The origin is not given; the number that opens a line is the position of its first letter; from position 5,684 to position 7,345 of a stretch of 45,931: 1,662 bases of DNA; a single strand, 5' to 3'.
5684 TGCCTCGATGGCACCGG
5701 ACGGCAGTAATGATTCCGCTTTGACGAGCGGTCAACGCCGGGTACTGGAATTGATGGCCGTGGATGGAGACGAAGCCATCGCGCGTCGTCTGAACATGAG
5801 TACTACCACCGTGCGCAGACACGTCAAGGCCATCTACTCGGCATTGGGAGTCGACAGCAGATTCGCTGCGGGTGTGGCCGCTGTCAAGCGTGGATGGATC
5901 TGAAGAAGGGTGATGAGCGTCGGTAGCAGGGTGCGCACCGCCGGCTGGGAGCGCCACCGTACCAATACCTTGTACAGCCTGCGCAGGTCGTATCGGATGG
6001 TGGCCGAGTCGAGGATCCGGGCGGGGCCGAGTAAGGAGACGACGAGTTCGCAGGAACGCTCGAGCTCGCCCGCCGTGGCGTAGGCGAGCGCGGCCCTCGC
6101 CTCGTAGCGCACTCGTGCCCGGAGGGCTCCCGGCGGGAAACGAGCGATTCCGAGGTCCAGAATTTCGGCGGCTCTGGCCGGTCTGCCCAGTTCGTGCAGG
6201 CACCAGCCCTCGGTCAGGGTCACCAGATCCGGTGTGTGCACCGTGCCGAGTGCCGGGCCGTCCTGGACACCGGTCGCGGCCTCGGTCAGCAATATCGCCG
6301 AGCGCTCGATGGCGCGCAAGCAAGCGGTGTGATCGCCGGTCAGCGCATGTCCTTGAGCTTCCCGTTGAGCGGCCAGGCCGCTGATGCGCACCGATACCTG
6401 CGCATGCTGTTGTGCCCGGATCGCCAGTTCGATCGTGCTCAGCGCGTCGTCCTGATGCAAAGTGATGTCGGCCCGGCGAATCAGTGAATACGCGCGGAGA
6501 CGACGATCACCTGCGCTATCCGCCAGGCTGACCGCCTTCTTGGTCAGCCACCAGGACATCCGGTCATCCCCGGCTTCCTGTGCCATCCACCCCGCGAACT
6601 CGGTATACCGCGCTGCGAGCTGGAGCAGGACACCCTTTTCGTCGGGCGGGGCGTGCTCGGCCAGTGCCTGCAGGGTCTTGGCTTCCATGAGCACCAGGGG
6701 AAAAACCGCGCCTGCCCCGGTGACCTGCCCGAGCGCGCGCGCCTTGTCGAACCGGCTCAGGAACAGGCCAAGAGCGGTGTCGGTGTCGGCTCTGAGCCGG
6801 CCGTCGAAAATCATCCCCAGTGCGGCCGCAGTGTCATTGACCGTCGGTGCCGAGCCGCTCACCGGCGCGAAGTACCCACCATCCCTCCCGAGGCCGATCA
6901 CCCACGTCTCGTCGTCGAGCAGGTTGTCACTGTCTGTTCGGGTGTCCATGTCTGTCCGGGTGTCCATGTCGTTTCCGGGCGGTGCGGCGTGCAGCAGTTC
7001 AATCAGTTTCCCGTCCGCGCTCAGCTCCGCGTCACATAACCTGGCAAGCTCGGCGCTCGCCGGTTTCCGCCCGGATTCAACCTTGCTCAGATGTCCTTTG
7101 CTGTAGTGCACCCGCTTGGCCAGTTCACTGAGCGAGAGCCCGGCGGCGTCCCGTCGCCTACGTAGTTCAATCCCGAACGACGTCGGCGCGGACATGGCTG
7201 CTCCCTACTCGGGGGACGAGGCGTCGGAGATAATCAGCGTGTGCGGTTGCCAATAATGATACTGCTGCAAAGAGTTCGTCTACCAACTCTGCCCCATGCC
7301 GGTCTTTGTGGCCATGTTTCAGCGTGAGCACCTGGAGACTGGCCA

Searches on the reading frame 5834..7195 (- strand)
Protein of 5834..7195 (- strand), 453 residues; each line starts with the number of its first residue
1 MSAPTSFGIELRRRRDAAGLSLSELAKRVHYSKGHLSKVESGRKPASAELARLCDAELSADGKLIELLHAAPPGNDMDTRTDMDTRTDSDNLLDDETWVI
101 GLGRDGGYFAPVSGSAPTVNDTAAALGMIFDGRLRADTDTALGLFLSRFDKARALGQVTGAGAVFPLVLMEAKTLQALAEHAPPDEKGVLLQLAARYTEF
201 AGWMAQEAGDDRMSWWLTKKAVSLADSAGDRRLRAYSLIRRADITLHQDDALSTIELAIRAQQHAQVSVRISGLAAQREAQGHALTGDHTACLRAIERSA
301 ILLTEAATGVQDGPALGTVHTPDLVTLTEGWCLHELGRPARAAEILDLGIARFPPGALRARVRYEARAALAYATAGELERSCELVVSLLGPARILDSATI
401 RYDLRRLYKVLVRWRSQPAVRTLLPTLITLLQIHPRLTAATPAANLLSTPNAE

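Call 15: search_protein_families(library=pfam, proteins=[window:5834-7195:-])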
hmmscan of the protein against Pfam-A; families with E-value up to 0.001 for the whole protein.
window:5834-7195:- (453 aa): 2 families
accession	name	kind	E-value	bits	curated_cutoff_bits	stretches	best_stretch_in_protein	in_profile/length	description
PF13560.12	HTH_31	-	6.2e-14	52.5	27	1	7-66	2-62/64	Helix-turn-helix domain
PF01381.28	HTH_3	-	2.8e-08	34.1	23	1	11-55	1-46/55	Helix-turn-helix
